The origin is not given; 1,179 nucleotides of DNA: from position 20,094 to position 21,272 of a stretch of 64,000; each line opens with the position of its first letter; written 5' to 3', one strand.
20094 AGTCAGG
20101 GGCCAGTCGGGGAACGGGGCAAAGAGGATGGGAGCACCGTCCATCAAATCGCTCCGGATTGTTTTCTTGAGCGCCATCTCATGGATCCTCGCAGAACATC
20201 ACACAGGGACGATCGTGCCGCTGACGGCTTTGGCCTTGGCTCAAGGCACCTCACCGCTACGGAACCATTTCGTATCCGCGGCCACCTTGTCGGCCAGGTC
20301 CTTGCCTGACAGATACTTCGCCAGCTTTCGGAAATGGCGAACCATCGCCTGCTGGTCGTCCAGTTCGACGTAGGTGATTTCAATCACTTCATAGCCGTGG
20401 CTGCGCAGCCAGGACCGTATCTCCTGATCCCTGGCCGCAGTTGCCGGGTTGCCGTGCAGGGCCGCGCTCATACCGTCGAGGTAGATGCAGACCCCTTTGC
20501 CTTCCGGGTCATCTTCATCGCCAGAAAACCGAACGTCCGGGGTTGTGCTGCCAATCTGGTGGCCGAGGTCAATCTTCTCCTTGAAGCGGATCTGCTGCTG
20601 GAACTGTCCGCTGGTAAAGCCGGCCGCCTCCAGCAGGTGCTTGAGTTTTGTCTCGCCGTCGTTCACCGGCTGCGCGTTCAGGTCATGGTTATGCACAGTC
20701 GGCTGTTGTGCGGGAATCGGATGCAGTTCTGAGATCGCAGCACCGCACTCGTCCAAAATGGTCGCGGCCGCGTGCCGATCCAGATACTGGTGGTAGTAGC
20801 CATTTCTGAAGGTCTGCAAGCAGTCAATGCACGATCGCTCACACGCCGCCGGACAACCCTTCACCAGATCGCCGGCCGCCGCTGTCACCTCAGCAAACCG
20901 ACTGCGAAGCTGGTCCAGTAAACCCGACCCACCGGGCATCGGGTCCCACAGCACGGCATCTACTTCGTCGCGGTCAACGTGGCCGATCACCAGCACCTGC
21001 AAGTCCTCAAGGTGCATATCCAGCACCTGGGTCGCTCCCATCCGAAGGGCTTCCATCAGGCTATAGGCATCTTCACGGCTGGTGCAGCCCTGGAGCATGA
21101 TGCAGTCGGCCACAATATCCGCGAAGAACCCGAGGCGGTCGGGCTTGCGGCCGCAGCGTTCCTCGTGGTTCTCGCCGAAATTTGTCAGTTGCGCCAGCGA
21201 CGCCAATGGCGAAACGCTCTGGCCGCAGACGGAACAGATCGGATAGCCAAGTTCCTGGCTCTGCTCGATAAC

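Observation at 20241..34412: Non-canonical DISARM class-1-like module: DrmD-like + DrmMI-like + small ORF + fused helicase/DUF1998/Vsr-like nuclease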

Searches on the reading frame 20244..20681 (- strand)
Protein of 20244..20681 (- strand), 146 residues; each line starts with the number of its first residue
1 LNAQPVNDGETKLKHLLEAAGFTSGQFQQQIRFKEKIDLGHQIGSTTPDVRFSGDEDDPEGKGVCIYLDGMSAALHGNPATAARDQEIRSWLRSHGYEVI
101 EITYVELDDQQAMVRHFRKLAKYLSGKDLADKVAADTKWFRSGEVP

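Call 58: search_solved_structures(query=A2, max_evalue=10, show_alignments=3)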
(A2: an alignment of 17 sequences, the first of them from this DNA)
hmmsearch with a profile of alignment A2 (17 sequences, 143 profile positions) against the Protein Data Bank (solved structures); distinct sequences matched with E-value up to 10: 2.
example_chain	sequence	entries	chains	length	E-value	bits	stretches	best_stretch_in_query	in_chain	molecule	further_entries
3r3p_A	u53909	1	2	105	0.063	16.2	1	79-119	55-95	Mobile intron protein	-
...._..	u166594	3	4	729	0.23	14.4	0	10-45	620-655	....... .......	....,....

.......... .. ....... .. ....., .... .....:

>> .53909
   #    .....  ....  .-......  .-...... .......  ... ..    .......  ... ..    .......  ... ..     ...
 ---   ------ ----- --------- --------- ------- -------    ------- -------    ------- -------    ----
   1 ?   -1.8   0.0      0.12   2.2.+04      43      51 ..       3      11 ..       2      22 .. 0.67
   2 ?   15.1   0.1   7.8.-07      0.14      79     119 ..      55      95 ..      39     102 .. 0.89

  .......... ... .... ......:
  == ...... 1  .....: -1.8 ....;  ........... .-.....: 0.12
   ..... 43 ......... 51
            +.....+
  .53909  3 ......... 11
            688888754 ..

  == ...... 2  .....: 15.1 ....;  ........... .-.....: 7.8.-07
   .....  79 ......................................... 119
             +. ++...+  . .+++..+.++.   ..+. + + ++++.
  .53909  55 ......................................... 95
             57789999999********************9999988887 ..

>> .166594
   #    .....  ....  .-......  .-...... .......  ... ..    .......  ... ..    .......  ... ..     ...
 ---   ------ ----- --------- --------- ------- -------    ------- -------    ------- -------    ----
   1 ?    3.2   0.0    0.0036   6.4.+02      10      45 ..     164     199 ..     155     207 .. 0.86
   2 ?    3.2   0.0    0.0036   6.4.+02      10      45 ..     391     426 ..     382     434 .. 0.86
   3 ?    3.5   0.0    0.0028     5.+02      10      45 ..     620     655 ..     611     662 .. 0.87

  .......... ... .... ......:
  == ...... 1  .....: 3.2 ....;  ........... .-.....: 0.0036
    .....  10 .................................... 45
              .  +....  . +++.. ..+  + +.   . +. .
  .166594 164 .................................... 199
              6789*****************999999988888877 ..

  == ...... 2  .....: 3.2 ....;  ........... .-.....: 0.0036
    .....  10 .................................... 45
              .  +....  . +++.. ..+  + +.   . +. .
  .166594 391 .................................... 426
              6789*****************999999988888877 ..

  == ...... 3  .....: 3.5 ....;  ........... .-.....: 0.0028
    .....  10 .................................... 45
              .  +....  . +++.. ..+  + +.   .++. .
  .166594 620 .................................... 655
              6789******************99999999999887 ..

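Call 59: search_protein_families(library=pfam, alignment_id=A2, max_evalue=10)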
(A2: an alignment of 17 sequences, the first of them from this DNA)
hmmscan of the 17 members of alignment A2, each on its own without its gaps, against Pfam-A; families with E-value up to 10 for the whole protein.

A. member 1, seq(146 aa): 8 families
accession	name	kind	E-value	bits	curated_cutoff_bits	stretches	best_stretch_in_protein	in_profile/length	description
PF18143.6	HAD_SAK_2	-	0.0038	18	27.5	1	67-113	88-116/139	HAD domain in Swiss Army Knife RNA repair proteins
PF23359.1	Lsr2_DNA-bd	-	0.012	15.4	26.9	1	82-99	3-20/37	Lsr2 DNA-binding domain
PF10566.15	Glyco_hydro_97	-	0.03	14.2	32.5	1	62-123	87-147/275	Glycoside hydrolase 97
PF03698.18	UPF0180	-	0.046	14.3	25.4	1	87-114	11-39/77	Uncharacterised protein family (UPF0180)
PF09186.17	DUF1949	-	0.068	13.5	23.7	1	87-104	10-27/56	Domain of unknown function (DUF1949)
PF13399.11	LytR_C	-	0.069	14.5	22.2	1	86-128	17-66/86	LytR cell envelope-related transcriptional attenuator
PF04832.17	SOUL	-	0.077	13.5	27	1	95-132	22-60/173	SOUL heme-binding protein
PF08373.16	RAP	-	0.18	12.3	24.2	1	92-110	27-45/58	RAP domain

B. families by the number of members that match (of 17 scanned): 19 families
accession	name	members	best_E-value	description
PF23359.1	Lsr2_DNA-bd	10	0.011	Lsr2 DNA-binding domain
PF03698.18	UPF0180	7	0.027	Uncharacterised protein family (UPF0180)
PF18143.6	HAD_SAK_2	4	0.0038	HAD domain in Swiss Army Knife RNA repair proteins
PF04832.17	SOUL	4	0.0061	SOUL heme-binding protein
PF08373.16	RAP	4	0.048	RAP domain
PF09186.17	DUF1949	3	0.048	Domain of unknown function (DUF1949)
PF13399.11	LytR_C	3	0.057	LytR cell envelope-related transcriptional attenuator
PF07244.20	POTRA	1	0.025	Surface antigen variable number repeat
PF10566.15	Glyco_hydro_97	1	0.03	Glycoside hydrolase 97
PF21778.2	DUF6873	1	0.037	Family of unknown function (DUF6873)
PF04480.18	DUF559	1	0.053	Protein of unknown function (DUF559)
PF14749.11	Acyl-CoA_ox_N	1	0.063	Acyl-coenzyme A oxidase N-terminal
PF22181.1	TarS_linker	1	0.071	Glycosyl transferase TarS linker domain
PF01206.22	TusA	1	0.097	Sulfurtransferase TusA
PF13344.12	Hydrolase_6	1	0.13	Haloacid dehalogenase-like hydrolase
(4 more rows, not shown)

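Call 68: predict_structure(alignment_id=A3)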
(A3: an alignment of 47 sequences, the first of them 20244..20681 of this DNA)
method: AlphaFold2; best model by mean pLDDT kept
length: 146 residues; sequences in the alignment: 47
mean_pLDDT: 86.1   pTM: 0.81
mean pLDDT of the five models: 86.1, 85.8, 82.1, 76.1, 68.6
residues with pLDDT >= 90: 81; 70-90: 46; 50-70: 18; < 50: 1
segments of 3 or more residues with pLDDT < 50: none
pLDDT, mean of each block of 10 residues (from residue 1): 82 94 90 71 81 89 89 61 86 93 93 97 94 95 73
secondary structure, 60 per line:
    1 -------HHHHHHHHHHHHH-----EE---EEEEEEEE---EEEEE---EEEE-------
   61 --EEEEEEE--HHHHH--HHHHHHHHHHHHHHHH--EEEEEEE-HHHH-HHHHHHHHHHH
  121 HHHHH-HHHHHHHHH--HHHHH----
elements in order: H8-20 E31-38 E42-46 E50-53 E63-69 H72-76 H79-94 E97-103 H105-108 H110-125 H127-135 H138-142

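Call 71: fold_search(model_id=the predicted structure, library=pdb)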
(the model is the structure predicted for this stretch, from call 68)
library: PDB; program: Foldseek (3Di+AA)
matches with E <= 10: 309; with E <= 0.001: 0
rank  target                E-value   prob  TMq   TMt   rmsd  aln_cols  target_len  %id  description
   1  5mv0_C                1.6e-01  0.15  0.25  0.21  15.6       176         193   12  Structure of an N-terminal domain of a reptarenavirus L protein (released 2017-05-17)
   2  5mv0_D                2.6e-01  0.18  0.29  0.24  14.7       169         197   11  Structure of an N-terminal domain of a reptarenavirus L protein (released 2017-05-17)
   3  1f1z_A                4.0e-01  0.75  0.47  0.28   7.6       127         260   13  TNSA, a catalytic component of the TN7 transposition system (released 2000-06-28)
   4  1t0f_A                4.2e-01  0.69  0.46  0.27   9.3       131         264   14  Crystal Structure of the TnsA/TnsC(504-555) complex (released 2004-11-09)
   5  1t0f_B                5.1e-01  0.54  0.42  0.26   9.5       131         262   14  Crystal Structure of the TnsA/TnsC(504-555) complex (released 2004-11-09)
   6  3hrl                  5.1e-01  0.33  0.33  0.49   8.7       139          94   13  Crystal structure of a putative endonuclease-like protein (ngo0050) from neisseria gonorrhoeae (released 2009-06-30)
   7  5amq_A                6.5e-01  0.15  0.35  0.05  13.6       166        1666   13  Structure of the La Crosse Bunyavirus polymerase in complex with the 3' and 5' viral RNA (released 2015-06-03)
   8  9g6k_L9               6.9e-01  0.28  0.41  0.15   7.4       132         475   14  LSU structure derived from the LSU sample of the mitoribosome from T. gondii. (released 2024-12-11)
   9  5lzs_DD               6.9e-01  0.08  0.20  0.15  13.3        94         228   10  Structure of the mammalian ribosomal elongation complex with aminoacyl-tRNA, eEF1A, and didemnin B (released 2016-11-30)
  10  9v21_sd               6.9e-01  0.06  0.18  0.14  16.3       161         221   10  Cryo- EM structure of 75S ribosome with P- tRNA from Entamoeba histolytica (released 2025-10-08)
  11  9mr4_w                7.3e-01  0.08  0.20  0.15  13.0        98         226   10  NAC: Ribosome nascent chain complex(Oxa1L) (released 2025-08-20)
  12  7ewu_B                7.8e-01  0.12  0.34  0.28  14.8       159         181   12  Crystal structure of Ebinur Lake virus cap snatching endonuclease (WT) (released 2022-01-26)
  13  22tu_SD               8.3e-01  0.07  0.18  0.14  13.6        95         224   13  Human 80S ribosome in complex with DHX29 (released 2026-04-01)
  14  6y0g_SD               8.8e-01  0.08  0.19  0.15  12.9        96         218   14  Structure of human ribosome in classical-PRE state (released 2020-04-15)
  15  9q7q_w                8.8e-01  0.07  0.20  0.16  13.0        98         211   10  ABCE1-eRF1-RNC-AMD1C (released 2026-03-04)
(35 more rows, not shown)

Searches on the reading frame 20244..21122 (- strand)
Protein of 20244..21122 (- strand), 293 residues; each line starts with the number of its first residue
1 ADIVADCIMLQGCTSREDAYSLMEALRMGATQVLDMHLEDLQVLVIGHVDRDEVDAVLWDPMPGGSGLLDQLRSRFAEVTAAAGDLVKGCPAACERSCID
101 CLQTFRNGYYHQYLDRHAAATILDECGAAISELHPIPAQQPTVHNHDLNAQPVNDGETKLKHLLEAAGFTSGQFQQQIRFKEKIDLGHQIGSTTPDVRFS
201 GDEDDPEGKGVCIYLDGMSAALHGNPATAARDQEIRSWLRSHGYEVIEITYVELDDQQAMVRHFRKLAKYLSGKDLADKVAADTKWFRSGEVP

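Call 52: predict_structure(alignment_id=A1)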
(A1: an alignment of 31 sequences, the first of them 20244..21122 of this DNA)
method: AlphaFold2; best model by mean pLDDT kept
length: 293 residues; sequences in the alignment: 31
mean_pLDDT: 76.1   pTM: 0.46
mean pLDDT of the five models: 76.1, 72.1, 71.9, 69.0, 68.8
residues with pLDDT >= 90: 48; 70-90: 153; 50-70: 68; < 50: 24
segments of 3 or more residues with pLDDT < 50: 139-146, 180-184, 187-191
pLDDT, mean of each block of 10 residues (from residue 1): 70 90 91 90 88 90 80 94 86 61 54 77 86 61 48 73 84 62 46 70 77 71 61 80 87 88 89 83 82 44
secondary structure, 60 per line:
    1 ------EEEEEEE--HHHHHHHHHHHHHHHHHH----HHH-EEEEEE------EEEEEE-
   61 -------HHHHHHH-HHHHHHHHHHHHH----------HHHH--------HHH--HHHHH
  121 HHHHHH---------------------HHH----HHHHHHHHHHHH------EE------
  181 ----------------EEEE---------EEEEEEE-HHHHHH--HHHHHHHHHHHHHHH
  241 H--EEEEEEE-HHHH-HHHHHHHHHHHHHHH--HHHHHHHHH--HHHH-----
elements in order: E7-13 H16-33 E42-47 E54-59 H68-74 H76-88 H99-102 H116-126 H155-166 E197-200 E210-216 H218-223 H226-241 E244-250 H252-255 H257-271 H274-282 H285-288

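Call 55: fold_search(model_id=the predicted structure, library=pdb)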
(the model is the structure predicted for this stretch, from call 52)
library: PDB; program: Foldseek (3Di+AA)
matches with E <= 10: 402; with E <= 0.001: 0
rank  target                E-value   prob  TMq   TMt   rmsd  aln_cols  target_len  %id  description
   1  6znp_A                1.3e-03  1.00  0.30  0.13   5.1       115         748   23  Crystal Structure of DUF1998 helicase MrfA bound to DNA (released 2020-11-25)
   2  6znp_B                6.5e-03  1.00  0.28  0.12   3.5       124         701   18  Crystal Structure of DUF1998 helicase MrfA bound to DNA (released 2020-11-25)
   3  1inn_B                1.2e-01  0.80  0.19  0.31   6.8       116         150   16  CRYSTAL STRUCTURE OF D. RADIODURANS LUXS, P21 (released 2001-06-08)
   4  9a7y_B                2.1e-01  0.28  0.17  0.13   9.2       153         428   10  Integrative model of YMFF-YMFH by crosslinking MS and deep learning (released 2024-09-18)
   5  1j98                  2.2e-01  0.69  0.21  0.34   7.3       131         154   11  The 1.2 Angstrom Structure of Bacillus subtilis LuxS (released 2001-06-06)
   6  5e68_A                2.7e-01  0.57  0.19  0.29   7.1       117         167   13  High resolution crystal structure of LuxS - Quorum sensor molecular complex from Salmonella typhi at 1.58 Angstroms (released 2016-10-12)
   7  1jqw                  3.6e-01  0.47  0.20  0.32   7.4       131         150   12  THE 2.3 ANGSTROM RESOLUTION STRUCTURE OF BACILLUS SUBTILIS LUXS/HOMOCYSTEINE COMPLEX (released 2001-10-24)
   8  2fqo                  4.2e-01  0.28  0.18  0.27   7.0       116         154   15  Crystal structure of B. subtilis LuxS in complex with (2S)-2-Amino-4-[(2R,3R)-2,3-dihydroxy-3-N- hydroxycarbamoyl-propyl (released 2006-05-30)
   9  8iuf_QB               5.0e-01  0.28  0.20  0.14   8.1       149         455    8  Cryo-EM structure of Euglena gracilis super-complex I+III2+IV, composite (released 2024-02-28)
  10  3go9                  5.6e-01  0.18  0.18  0.13  11.3       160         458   12  Predicted insulinase family protease from Yersinia pestis (released 2009-04-07)
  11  3eno_D                6.2e-01  0.20  0.14  0.33   6.7        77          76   10  Crystal structure of Pyrococcus furiosus Pcc1 in complex with Thermoplasma acidophilum Kae1 (released 2008-10-28)
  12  5e68_B                7.3e-01  0.35  0.20  0.29   7.1       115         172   13  High resolution crystal structure of LuxS - Quorum sensor molecular complex from Salmonella typhi at 1.58 Angstroms (released 2016-10-12)
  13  6brk                  8.1e-01  0.33  0.16  0.10   7.3        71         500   20  The SAM domain of mouse SAMHD1 is critical for its activation and regulation (released 2018-02-14)
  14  4pht_X                8.6e-01  0.18  0.13  0.15  10.7        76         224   12  ATPase GspE in complex with the cytoplasmic domain of GspL from the Vibrio vulnificus type II Secretion system (released 2014-11-26)
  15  4pht_Y                8.6e-01  0.16  0.12  0.15  10.7        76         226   12  ATPase GspE in complex with the cytoplasmic domain of GspL from the Vibrio vulnificus type II Secretion system (released 2014-11-26)
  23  3hrl                  1.3e+00  0.33  0.21  0.52   8.1       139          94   14  Crystal structure of a putative endonuclease-like protein (ngo0050) from neisseria gonorrhoeae (released 2009-06-30)
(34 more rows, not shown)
